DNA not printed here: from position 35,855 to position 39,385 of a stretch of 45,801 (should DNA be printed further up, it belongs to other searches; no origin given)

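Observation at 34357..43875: Unassigned catabolic cluster: Mo-hydroxylase, PcaD-like hydrolase and two Bug receptors, flanked by an Ldh_2 dehydrogenase and a UbiD decarboxylase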

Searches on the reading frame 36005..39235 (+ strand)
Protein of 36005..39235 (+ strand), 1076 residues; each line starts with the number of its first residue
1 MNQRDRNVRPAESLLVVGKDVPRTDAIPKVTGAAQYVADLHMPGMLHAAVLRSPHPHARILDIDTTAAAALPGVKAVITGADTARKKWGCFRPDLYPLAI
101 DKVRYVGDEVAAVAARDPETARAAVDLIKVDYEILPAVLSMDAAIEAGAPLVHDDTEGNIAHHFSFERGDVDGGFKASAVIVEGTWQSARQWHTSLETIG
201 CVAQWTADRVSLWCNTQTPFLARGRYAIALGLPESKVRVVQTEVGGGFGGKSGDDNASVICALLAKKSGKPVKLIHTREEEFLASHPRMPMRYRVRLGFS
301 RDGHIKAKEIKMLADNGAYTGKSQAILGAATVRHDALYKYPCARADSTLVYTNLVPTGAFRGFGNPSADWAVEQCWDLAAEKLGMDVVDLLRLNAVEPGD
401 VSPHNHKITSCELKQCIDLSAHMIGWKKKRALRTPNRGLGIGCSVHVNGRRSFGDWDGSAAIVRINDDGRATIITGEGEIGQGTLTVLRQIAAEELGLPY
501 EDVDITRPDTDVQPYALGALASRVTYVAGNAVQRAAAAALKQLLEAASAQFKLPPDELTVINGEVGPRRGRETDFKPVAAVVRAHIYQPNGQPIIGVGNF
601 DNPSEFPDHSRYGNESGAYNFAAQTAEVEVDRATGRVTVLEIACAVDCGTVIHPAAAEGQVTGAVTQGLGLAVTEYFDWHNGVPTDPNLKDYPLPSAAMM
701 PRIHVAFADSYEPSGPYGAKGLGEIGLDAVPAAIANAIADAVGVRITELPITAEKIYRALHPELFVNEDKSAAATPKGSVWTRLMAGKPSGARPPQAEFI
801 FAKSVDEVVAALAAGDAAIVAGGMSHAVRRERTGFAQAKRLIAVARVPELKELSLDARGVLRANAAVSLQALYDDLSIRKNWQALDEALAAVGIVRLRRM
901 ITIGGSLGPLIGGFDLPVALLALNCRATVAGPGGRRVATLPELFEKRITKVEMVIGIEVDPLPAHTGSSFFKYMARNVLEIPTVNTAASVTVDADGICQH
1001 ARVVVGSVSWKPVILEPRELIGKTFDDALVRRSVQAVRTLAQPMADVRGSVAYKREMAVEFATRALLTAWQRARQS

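Call 5: search_protein_families(library=pfam, proteins=[window:36005-39235:+])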
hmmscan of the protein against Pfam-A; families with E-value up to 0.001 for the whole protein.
window:36005-39235:+ (1076 aa): 5 families
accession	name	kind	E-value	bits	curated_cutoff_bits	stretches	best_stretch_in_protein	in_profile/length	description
PF02738.23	MoCoBD_1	-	2.2e-74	250.1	27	1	152-394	1-243/244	Molybdopterin cofactor-binding domain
PF20256.3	MoCoBD_2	-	1.4e-69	235.2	27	1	423-701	5-283/283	Molybdopterin cofactor-binding domain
PF01315.27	Ald_Xan_dh_C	-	2.6e-31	108.6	31.3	1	31-135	1-109/110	Aldehyde oxidase and xanthine dehydrogenase, a/b hammerhead domain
PF00941.27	FAD_binding_5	-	3.6e-20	72.9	27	1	798-948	4-152/170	FAD binding domain in molybdopterin dehydrogenase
PF03450.22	CO_deh_flav_C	-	7.5e-16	58.6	25.5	1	970-1068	2-101/102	CO dehydrogenase flavoprotein C-terminal domain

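Call 6: search_protein_families(library=ncbifam, proteins=[window:36005-39235:+])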
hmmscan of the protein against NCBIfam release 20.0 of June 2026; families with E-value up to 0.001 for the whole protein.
window:36005-39235:+ (1076 aa): 20 families
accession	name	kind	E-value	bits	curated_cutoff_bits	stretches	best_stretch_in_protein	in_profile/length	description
TIGR03194.1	4hydrxCoA_A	equivalog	4.1e-187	623.9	994.55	1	21-760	1-746/746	4-hydroxybenzoyl-CoA reductase subunit alpha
NF043082.1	XdhA_XDHase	equivalog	6.4e-163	543.7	780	1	17-761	1-753/758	xanthine dehydrogenase subunit XdhA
NF007426.0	PRK09970.1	equivalog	1.6e-158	529.1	916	1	15-761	4-756/761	xanthine dehydrogenase molybdenum-binding subunit XdhA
TIGR03196.1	pucD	equivalog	4.9e-146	488.1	783.65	1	15-756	1-754/763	xanthine dehydrogenase subunit D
NF041018.1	glyceraldDH_alpha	equivalog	1.8e-123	413.5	790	1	17-757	3-741/741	glyceraldehyde dehydrogenase subunit alpha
NF040766.1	CODH_aero_grp5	exception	9.4e-114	381.2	950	1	16-758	4-783/785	aerobic carbon-monoxide dehydrogenase large subunit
TIGR03311.1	Se_dep_XDH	equivalog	1.8e-104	350.6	830.45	2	14-546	159-680/848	selenium-dependent xanthine dehydrogenase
TIGR03313.1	Se_sel_red_Mo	hypoth_equivalog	7.6e-103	344.9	1101.9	2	159-760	352-949/951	molybdopterin-dependent oxidoreductase Mo/Fe-S-binding subunit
NF045668.1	pterin_aldehy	equivalog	2.5e-102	343.6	1100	2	12-543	170-718/905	molybdopterin-dependent aldehyde oxidoreductase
NF041671.1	peri_hyde_PaoC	equivalog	2.7e-93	313.7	1180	1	10-760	11-731/735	aldehyde oxidoreductase molybdenum-binding subunit PaoC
TIGR02416.1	CO_dehy_Mo_lg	equivalog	3.9e-93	313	991.15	1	30-758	6-769/770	aerobic carbon-monoxide dehydrogenase large subunit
TIGR02965.1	xanthine_xdhB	equivalog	6.7e-86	289.1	849.5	1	18-759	2-753/758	xanthine dehydrogenase molybdopterin binding subunit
TIGR02969.1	mam_aldehyde_ox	subfamily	8.8e-60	202.3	1912.3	2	17-543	576-1102/1330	aldehyde oxidase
NF043083.1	XdhB_XDHase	equivalog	3.7e-26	91.9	310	1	800-1074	8-288/289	xanthine dehydrogenase subunit XdhB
TIGR03195.1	4hydrxCoA_B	equivalog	1.9e-24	86.4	404.55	2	915-1070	160-320/321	4-hydroxybenzoyl-CoA reductase subunit beta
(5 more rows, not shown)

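Call 8: search_solved_structures(query=window:36005-39235:+, max_evalue=1e-20)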
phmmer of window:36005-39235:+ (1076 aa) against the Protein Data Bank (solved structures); distinct sequences matched with E-value up to 1e-20: 42.
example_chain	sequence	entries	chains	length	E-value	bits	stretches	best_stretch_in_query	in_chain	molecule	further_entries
1rm6_A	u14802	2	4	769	7.4e-126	424.7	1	17-760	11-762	4-hydroxybenzoyl-CoA reductase alpha subunit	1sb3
1t3q_B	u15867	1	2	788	6.7e-95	322.2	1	17-761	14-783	quinoline 2-oxidoreductase large subunit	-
8uem_A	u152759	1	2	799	1.9e-92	314.1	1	30-761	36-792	Carbon monoxide dehydrogenase (Large chain), CoxL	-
7dqx_A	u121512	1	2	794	1.6e-91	311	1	17-758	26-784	6-hydroxypseudooxynicotine dehydrogenase complex subunit gamma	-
3hrd_A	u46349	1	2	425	3e-77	263.7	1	15-399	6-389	Nicotinate dehydrogenase large molybdopterin subunit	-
4zoh_A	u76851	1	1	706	3.9e-77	263.4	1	16-756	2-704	Putative oxidoreductase molybdopterin-binding subunit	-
1sij_A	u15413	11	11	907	4.9e-72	246.5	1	16-542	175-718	Aldehyde oxidoreductase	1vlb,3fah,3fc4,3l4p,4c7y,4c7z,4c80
1n5w_B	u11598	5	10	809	4.3e-70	240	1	10-742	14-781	Carbon monoxide dehydrogenase large chain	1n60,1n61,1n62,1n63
1zxi_B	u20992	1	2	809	4.5e-70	240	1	10-742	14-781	Carbon monoxide dehydrogenase large chain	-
1ffu_B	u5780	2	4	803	9.2e-70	238.9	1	23-761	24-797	CUTL, MOLYBDOPROTEIN OF CARBON MONOXIDE DEHYDROGENASE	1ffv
1dgj_A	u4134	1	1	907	6.1e-64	219.7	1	16-541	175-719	ALDEHYDE OXIDOREDUCTASE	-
5g5g_C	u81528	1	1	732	8.9e-62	212.5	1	9-758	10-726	PUTATIVE XANTHINE DEHYDROGENASE YAGS FAD-BINDING SUBUNIT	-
5g5h_C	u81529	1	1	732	2.7e-61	210.9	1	9-758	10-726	Aldehyde oxidoreductase molybdenum-binding subunit PaoC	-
2e3t_A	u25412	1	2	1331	1e-60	209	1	16-745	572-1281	Xanthine dehydrogenase/oxidase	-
1wyg_A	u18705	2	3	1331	1.4e-60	208.6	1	16-746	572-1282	Xanthine dehydrogenase/oxidase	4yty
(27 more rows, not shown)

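Call 61: find_related_loci(query=A2, collection=metagenome_contigs, flank=10000)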
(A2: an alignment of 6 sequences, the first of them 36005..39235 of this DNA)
Query A2 (1076 aa) in metagenome_contigs; peptide patterns used: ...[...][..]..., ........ (x = any residue, [..] = any of these).
600 stretches matched a pattern (row limit reached: there are more); 511 encode a relative of the query (tblastn E <= 1e-3); the best 80 are kept; 80 distinct loci.
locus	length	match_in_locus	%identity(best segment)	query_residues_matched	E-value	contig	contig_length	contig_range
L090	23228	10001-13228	89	1-1076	0e+0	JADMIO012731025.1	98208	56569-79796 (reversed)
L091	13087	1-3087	91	42-1070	0e+0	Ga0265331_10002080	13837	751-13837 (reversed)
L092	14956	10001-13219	82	1-1073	0e+0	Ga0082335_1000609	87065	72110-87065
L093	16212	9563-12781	84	1-1073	0e+0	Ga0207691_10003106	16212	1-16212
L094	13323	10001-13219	84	1-1073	0e+0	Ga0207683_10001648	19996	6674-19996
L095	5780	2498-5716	80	1-1073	0e+0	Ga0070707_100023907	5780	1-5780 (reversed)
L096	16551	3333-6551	80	1-1073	0e+0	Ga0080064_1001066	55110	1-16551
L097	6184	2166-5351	78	11-1072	0e+0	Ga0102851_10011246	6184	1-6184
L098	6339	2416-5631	78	1-1073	0e+0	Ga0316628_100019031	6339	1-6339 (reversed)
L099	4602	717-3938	75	1-1076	0e+0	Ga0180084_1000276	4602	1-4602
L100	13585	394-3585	75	13-1076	0e+0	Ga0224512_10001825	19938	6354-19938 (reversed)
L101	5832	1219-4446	74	1-1076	0e+0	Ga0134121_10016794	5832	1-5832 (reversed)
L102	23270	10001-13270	74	1-1076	0e+0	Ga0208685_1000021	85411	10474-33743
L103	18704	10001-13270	74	1-1076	0e+0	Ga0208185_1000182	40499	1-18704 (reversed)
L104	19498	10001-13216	79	1-1073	0e+0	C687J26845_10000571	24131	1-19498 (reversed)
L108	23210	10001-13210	75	6-1074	0e+0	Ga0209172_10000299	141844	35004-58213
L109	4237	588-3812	71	1-1076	0e+0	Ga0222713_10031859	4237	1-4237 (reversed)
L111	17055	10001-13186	71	14-1076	0e+0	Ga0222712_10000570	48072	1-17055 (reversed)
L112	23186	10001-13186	71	14-1076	0e+0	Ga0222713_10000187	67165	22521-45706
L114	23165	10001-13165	72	14-1076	0e+0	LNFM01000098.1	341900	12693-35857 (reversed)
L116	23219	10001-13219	82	1-1073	0e+0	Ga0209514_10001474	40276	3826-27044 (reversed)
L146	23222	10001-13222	35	2-1076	0e+0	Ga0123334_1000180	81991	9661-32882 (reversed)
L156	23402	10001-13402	39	4-1076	1e-151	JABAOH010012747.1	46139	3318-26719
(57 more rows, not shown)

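Call 84: search_protein_families(library=pfam, proteins=[L093:8337-9023:+, L093:2976-4139:-, L093:2532-2969:-, L094:7480-8649:-, L090:17430-18620:+, L090:18678-19529:-, L090:16032-16334:+, L116:19603-20598:-, L116:20684-21592:-, L108:19847-21052:-], max_evalue=0.0001)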
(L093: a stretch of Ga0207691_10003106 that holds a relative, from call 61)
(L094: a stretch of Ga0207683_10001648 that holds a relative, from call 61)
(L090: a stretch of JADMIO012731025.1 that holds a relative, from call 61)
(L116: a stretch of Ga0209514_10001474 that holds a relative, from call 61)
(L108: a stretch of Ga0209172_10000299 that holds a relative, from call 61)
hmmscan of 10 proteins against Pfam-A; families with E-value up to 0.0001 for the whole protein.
L093:8337-9023:+ (228 aa): 2 families
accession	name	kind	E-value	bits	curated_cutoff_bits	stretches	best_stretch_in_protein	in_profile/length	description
PF00440.29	TetR_N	-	2.9e-14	53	24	1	35-79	1-45/47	Bacterial regulatory proteins, tetR family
PF17926.6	TetR_C_21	-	2e-05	25.2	26.2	1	108-202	10-103/111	Tetracyclin repressor-like, C-terminal domain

L093:2976-4139:- (387 aa): 1 family
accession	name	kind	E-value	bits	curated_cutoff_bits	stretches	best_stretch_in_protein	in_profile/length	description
PF22691.2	Thiolase_C_1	-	2e-36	125.3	28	1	277-372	27-124/144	Thiolase C-terminal domain-like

L093:2532-2969:- (145 aa): 2 families
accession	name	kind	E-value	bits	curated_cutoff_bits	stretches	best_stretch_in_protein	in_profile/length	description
PF01796.24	OB_ChsH2_C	-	8.7e-18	64.5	27.1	1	64-127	1-63/65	ChsH2, C-terminal OB-fold domain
PF12172.15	zf-ChsH2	-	2e-08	34.3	23.2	1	27-62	1-36/37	ChsH2, rubredoxin-like zinc ribbon domain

L094:7480-8649:- (389 aa): 3 families
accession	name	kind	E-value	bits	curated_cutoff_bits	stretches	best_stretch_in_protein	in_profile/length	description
PF13531.11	SBP_bac_11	-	2.5e-10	41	25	1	81-321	11-216/227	Bacterial extracellular solute-binding protein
PF01547.30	SBP_bac_1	-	3.2e-08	34.4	26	1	83-322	10-305/307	Bacterial extracellular solute-binding protein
PF13343.11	SBP_bac_6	-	3.1e-07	30.6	24.6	1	169-343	61-228/245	Bacterial extracellular solute-binding protein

L090:17430-18620:+ (396 aa): 2 families
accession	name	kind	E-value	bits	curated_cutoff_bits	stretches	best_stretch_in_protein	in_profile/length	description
PF01070.24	FMN_dh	-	1e-126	423.1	24.9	1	19-384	1-348/350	FMN-dependent dehydrogenase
PF00478.31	IMPDH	-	4.1e-06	26.5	25.6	0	309-340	207-238/345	IMP dehydrogenase / GMP reductase domain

L090:18678-19529:- (283 aa): 4 families
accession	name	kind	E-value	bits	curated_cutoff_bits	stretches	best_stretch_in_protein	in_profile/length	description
PF13489.12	Methyltransf_23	-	5.4e-08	33.2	27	1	55-152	9-108/164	Methyltransferase domain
PF08241.18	Methyltransf_11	-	6.4e-06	27.2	21.2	1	73-144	2-79/95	Methyltransferase domain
PF13649.12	Methyltransf_25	-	1.9e-05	25.7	27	1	71-150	1-88/97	Methyltransferase domain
PF01728.25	FtsJ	-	4.6e-05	23.9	24.1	1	69-122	23-79/181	FtsJ-like methyltransferase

L090:16032-16334:+ (100 aa): 1 family
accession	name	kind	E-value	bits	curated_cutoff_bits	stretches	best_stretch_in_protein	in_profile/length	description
PF03795.20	YCII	-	3.4e-17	63.1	24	1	1-88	1-95/95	YCII-related domain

L116:19603-20598:- (331 aa): 1 family
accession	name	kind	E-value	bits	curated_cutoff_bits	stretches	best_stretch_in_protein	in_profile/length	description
PF00701.28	DHDPS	-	8.3e-31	107.2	22.1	1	16-316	2-288/289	Dihydrodipicolinate synthetase family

L116:20684-21592:- (302 aa): 4 families
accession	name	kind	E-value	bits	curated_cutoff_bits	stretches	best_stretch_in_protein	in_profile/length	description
PF01436.27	NHL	-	1.4e-20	72.6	20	1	181-208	1-28/28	NHL repeat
PF17170.10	DUF5128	-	2e-11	44.1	22.9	0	145-192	54-100/321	6-bladed beta-propeller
PF24684.1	Vgb_lyase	-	1.7e-05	24.2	50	0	143-287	64-203/290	Virginiamycin B lyase family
PF08450.18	SGL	-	5.2e-05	23.4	26.3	0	183-219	185-221/246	SMP-30/Gluconolactonase/LRE-like region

L108:19847-21052:- (401 aa): 2 families
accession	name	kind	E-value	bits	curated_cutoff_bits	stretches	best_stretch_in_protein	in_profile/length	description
PF08546.17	ApbA_C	-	2.5e-25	89.7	22.7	1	260-379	1-122/125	Ketopantoate reductase PanE/ApbA C terminal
PF02558.23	ApbA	-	1.5e-23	83.6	22.2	1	63-234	1-149/150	Ketopantoate reductase PanE/ApbA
